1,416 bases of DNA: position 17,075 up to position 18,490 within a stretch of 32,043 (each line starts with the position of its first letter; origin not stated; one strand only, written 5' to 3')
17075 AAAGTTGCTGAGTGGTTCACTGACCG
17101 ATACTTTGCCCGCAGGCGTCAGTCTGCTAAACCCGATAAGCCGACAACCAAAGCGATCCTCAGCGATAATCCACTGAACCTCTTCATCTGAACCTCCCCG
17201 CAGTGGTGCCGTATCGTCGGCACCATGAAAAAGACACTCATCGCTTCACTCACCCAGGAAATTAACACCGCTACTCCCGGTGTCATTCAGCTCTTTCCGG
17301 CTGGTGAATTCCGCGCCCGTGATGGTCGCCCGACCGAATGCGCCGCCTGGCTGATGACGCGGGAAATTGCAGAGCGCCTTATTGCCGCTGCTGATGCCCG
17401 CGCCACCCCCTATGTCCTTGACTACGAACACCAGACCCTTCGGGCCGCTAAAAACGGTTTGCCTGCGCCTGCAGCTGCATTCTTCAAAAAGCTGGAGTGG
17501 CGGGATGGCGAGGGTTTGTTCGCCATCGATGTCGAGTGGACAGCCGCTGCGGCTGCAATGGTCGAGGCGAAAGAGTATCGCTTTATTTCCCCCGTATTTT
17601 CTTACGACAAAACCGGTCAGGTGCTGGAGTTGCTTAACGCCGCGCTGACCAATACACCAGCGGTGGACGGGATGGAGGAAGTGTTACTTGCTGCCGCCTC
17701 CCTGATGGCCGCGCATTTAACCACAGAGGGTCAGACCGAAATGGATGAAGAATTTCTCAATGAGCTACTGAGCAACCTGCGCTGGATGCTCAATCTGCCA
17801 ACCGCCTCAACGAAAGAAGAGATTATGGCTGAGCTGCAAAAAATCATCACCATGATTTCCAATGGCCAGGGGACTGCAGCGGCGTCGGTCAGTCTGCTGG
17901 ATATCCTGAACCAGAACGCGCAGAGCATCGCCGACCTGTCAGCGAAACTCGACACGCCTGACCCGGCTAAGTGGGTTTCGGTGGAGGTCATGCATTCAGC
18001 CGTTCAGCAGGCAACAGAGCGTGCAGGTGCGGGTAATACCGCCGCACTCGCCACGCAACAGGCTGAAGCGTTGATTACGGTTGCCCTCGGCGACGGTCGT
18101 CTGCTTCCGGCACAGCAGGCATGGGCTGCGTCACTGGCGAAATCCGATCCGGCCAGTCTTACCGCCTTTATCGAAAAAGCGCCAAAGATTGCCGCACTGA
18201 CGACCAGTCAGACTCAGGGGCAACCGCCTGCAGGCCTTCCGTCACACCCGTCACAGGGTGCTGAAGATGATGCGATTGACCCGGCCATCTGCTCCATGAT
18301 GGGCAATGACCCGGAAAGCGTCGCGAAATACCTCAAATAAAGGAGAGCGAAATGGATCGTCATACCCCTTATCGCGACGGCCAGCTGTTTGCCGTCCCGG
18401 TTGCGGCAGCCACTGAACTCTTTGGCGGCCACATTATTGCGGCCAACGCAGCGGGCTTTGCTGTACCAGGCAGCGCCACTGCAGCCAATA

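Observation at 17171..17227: Copy 2 of the motif-hairpin element; motif overlaps the 3' end of a doubtful ORF and the hairpin uses the A of the I-gene ATG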

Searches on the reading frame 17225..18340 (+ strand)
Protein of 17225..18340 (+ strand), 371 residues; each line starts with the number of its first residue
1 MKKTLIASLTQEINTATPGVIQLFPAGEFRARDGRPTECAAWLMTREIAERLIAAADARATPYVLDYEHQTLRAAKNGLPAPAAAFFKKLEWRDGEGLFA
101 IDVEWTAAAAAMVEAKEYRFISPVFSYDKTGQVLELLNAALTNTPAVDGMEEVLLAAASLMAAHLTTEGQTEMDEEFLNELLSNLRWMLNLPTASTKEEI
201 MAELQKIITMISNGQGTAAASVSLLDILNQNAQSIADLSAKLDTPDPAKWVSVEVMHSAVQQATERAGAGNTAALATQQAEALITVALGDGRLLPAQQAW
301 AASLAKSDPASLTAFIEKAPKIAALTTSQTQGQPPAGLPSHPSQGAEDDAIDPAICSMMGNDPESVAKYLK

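Call 7: search_protein_families(library=pfam, proteins=[window:17225-18340:+], max_evalue=0.01)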
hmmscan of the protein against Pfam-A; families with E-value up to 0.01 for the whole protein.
window:17225-18340:+ (371 aa): 1 family
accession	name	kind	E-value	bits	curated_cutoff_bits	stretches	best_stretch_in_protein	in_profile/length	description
PF10123.14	Mu-like_Pro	-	6.9e-93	312.2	25.2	1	21-368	1-330/330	Mu-like prophage I protein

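Call 13: find_related_loci(query=window:17225-18340:+, collection=viral_contigs, flank=3000)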
Query window:17225-18340:+ (371 aa) in viral_contigs; peptide patterns used: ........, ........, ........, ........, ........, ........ (x = any residue, [..] = any of these).
38 stretches matched a pattern; 21 encode a relative of the query (tblastn E <= 1e-3); 20 distinct loci.
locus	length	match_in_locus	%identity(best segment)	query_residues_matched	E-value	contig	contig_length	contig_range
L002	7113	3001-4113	100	1-371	0e+0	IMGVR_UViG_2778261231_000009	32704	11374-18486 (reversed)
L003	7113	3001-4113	100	1-371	0e+0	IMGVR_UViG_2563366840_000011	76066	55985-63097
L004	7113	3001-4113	98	1-371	0e+0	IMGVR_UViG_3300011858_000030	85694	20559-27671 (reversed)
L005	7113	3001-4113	98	1-371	0e+0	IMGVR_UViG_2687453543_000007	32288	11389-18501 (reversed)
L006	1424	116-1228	96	1-371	0e+0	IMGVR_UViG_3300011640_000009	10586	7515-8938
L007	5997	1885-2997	96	1-371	0e+0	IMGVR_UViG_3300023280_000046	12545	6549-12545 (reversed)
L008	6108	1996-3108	96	1-371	0e+0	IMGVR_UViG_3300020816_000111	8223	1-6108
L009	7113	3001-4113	96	1-371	0e+0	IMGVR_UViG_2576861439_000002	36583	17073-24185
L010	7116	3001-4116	85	1-371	0e+0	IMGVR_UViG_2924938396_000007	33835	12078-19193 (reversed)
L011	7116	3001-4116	84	1-371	0e+0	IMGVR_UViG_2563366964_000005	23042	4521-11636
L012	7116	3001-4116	82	1-371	0e+0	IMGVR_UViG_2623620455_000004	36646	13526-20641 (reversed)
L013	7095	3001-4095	82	1-371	0e+0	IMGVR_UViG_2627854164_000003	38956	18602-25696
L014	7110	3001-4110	85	1-371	0e+0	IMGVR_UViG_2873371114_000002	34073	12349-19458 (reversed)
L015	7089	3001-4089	62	3-371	8e-150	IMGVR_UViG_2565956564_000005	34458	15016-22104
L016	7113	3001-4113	98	1-371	0e+0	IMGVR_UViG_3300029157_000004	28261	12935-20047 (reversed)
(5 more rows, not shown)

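Call 22: search_dna_similar(query=window:17225-18340:+, collection=phages, mode=protein, max_rows=40, rows=spread)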
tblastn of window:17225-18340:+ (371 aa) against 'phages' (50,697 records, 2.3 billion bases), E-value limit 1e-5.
Records with a match: 292; places in all: 292; records where one place covers at least 80% of the query: 262.
Best place of each record, by identity: <60% 292.
By first word of the organism name: Pseudomonas 147; Ralstonia 96; Bacteriophage 7; Escherichia 6; Yersinia 5; Vibrio 3; Klebsiella 2; Haemophilus 2; Mannheimia 2; Pseudoalteromonas 2; and 15 more.
By host as written in the record: Ralstonia solanacearum 69; Pseudomonas aeruginosa 52; - 41; Pseudomonas aeruginosa PA14 32; Ralstonia solanacearum Race 3, Biovar 1 6; Yersinia pestis EV76-CN 4; Escherichia coli 3; Helicobacter pullorum 3; and 67 more.
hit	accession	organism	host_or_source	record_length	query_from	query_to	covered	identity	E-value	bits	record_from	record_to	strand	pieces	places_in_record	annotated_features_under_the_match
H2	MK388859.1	Klebsiella phage ST405-OXA48phi1.1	Klebsiella pneumoniae ST405-OXA48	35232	3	363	97%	57.5%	5e-94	313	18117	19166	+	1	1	hypothetical protein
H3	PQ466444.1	Pseudomonas phage VAC1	Pseudomonas aeruginosa PA14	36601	21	368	94%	39.0%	1e-41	161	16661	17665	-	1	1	hypothetical protein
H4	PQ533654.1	Pseudomonas phage Cinder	Pseudomonas aeruginosa PA14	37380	21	368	94%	39.0%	1e-41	161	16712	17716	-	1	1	protease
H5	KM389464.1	Pseudomonas phage JBDs5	-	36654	21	371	95%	37.8%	4e-42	162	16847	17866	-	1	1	record has no annotation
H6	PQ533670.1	Pseudomonas phage Pacha_bin_2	Pseudomonas aeruginosa PA14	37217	21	371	95%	37.8%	4e-42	162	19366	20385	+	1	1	protease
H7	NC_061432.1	Pseudomonas phage YMC12/01/R24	Pseudomonas aeruginosa YMC12/01/R24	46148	21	371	95%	37.8%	4e-42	162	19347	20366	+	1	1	head maturation protease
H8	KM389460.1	Pseudomonas phage F_MX560sp/Pa1651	-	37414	21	371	95%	37.6%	2e-41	160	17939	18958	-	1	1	record has no annotation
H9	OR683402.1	Pseudomonas phage Etesian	Pseudomonas aeruginosa 382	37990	21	371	95%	37.6%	2e-41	160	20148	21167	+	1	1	protease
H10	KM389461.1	Pseudomonas phage F_TK432sp/Pa1651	-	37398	21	371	95%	37.6%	3e-41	160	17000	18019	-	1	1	record has no annotation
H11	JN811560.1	Pseudomonas phage JBD26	-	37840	21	371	95%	37.6%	5e-41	159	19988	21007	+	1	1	hypothetical protein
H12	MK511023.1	Pseudomonas phage vB_Pae_CF77b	Pseudomonas aeruginosa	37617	21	371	95%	37.6%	8e-41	159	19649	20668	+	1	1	hypothetical protein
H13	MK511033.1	Pseudomonas phage vB_Pae_BR205a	Pseudomonas aeruginosa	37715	21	371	95%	37.6%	8e-41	159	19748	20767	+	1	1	hypothetical protein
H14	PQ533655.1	Pseudomonas phage Doze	Pseudomonas aeruginosa PA14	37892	21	371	95%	37.6%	9e-41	159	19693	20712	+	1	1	protease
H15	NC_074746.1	Pseudomonas phage H71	Pseudomonas aeruginosa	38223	21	360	92%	38.6%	4e-42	162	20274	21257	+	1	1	protease (I) and scaffold (Z) protein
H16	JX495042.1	Pseudomonas phage JBD25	-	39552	21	360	92%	38.3%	1e-41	161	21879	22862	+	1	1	Mu-like prophage I protein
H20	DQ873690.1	Pseudomonas phage MP22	Pseudomonas aeruignosa PA14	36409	21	337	85%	39.7%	3e-41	160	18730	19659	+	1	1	orf33: protease (I) and scaffold (Z) proteins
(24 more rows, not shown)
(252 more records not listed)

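Call 50: find_related_loci(query=A4, collection=genome_contigs, flank=1500)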
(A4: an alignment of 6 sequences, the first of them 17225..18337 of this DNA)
Query A4 (371 aa) in genome_contigs; peptide patterns used: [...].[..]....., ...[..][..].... (x = any residue, [..] = any of these).
600 stretches matched a pattern (row limit reached: there are more); 551 encode a relative of the query (tblastn E <= 1e-3); the best 80 are kept; 80 distinct loci.
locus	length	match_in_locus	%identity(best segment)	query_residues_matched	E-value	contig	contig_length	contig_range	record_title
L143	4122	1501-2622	60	2-371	2e-143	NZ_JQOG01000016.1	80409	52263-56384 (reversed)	Pectobacterium odoriferum strain NCPPB 3839 contig_16, whole genome shotgun sequence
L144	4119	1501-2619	59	3-370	3e-130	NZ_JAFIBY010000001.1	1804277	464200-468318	Serratia sp. PL17 Ga0418748_01, whole genome shotgun sequence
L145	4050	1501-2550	56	3-363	6e-110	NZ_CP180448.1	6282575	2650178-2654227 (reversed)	Klebsiella sp. MISC125 chromosome, complete genome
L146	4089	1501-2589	53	3-370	1e-106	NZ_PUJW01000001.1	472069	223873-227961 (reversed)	Photorhabdus cinerea strain DSM 19724 scaffold_0001, whole genome shotgun sequence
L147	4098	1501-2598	51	3-370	3e-106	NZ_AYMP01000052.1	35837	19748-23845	Morganella morganii H1r Contig52, whole genome shotgun sequence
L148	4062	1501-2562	52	3-366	7e-106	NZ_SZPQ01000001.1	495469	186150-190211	Martelella alba strain BGMRC 2031 Scaffold1_1, whole genome shotgun sequence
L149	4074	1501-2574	51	5-371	2e-105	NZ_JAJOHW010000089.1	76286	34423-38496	Chromobacterium aquaticum strain DSM 19852 contig_0000089, whole genome shotgun sequence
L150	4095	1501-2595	51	3-370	3e-105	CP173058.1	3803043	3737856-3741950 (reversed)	Morganella morganii strain CYJ1 chromosome, complete genome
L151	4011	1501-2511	51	18-371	5e-104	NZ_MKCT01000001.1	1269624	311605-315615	Chromobacterium sphagni strain IIBBL 14B-1 Cmus_14B-1.1, whole genome shotgun sequence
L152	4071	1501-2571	50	5-371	2e-103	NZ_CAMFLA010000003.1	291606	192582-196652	MAG: uncultured Aquitalea sp. isolate SRR12456162_bin.8_metaWRAP_v1.3_MAG ERZ12289962.14, whole genome shotgun sequence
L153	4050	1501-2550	50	5-371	6e-103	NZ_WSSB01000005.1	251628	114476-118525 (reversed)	Craterilacuibacter sinensis strain B2N2-7 Scaffold5, whole genome shotgun sequence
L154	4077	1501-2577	52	1-363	1e-102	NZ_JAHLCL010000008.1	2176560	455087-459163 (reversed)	Burkholderia semiarida strain CCRMBC74 Scaffold_8, whole genome shotgun sequence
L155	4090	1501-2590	78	1-371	6e-142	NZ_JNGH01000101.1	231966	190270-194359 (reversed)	Trabulsiella odontotermitis strain 01 SAMPLE01_CONTIG_121, whole genome shotgun sequence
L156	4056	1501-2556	51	4-371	6e-102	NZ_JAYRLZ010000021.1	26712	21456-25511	MAG: Chitinimonas sp. isolate XM2_XAASGE2bin.21 NODE_1026_length_26712_cov_1.519767, whole genome shotgun sequence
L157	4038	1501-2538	52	5-370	2e-100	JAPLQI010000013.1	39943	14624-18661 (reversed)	MAG: Proteobacteria bacterium isolate LacPavin_0419_WC53_MAG_48_21 LacPavin_0419_WC53_scaffold_92514, whole genome shotg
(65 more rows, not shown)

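Call 61: get_annotated_region(hit=H20, flank=600)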
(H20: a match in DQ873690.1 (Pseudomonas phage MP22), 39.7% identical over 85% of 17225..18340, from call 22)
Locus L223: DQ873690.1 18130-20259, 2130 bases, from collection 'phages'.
description: Pseudomonas phage MP22, complete genome.
organism: Pseudomonas phage MP22 (NCBI taxid 2913978)
taxonomy: Viruses; Duplodnaviria; Heunggongvirae; Uroviricota; Caudoviricetes; Casadabanvirus; Casadabanvirus MP22
host: Pseudomonas aeruignosa PA14; source: -; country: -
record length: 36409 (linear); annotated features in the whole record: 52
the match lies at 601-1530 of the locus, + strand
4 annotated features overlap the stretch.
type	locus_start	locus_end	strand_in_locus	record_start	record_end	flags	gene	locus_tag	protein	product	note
CDS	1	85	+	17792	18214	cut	orf29b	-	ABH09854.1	hypothetical protein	-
CDS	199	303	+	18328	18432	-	orf32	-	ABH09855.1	hypothetical protein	-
CDS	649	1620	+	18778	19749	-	orf33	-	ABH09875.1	protease (I) and scaffold (Z) proteins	-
CDS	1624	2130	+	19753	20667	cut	orf35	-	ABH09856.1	conserved hypothetical protein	-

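Call 62: get_annotated_region(hit=H2, flank=600)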
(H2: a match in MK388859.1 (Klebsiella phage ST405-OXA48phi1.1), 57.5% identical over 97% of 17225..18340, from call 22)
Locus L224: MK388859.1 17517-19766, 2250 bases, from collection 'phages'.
description: Klebsiella phage ST405-OXA48phi1.1, complete genome.
organism: Klebsiella phage ST405-OXA48phi1.1 (NCBI taxid 2516434)
taxonomy: Viruses; Duplodnaviria; Heunggongvirae; Uroviricota; Caudoviricetes
host: Klebsiella pneumoniae ST405-OXA48; source: -; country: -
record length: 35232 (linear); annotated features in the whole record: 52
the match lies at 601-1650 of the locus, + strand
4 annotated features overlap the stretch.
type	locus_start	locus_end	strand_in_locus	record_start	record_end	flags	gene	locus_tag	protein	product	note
CDS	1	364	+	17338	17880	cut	-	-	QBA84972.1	virion morphogenesis protein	-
CDS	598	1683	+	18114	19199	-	-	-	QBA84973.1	hypothetical protein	Mu-like prophage I family protein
CDS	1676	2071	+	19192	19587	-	-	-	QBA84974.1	capsid stabilizing protein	Capsid stabilizing protein, major capsid protein (Pseudoalteromonas phage TW1)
CDS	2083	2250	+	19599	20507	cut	-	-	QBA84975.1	head protein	-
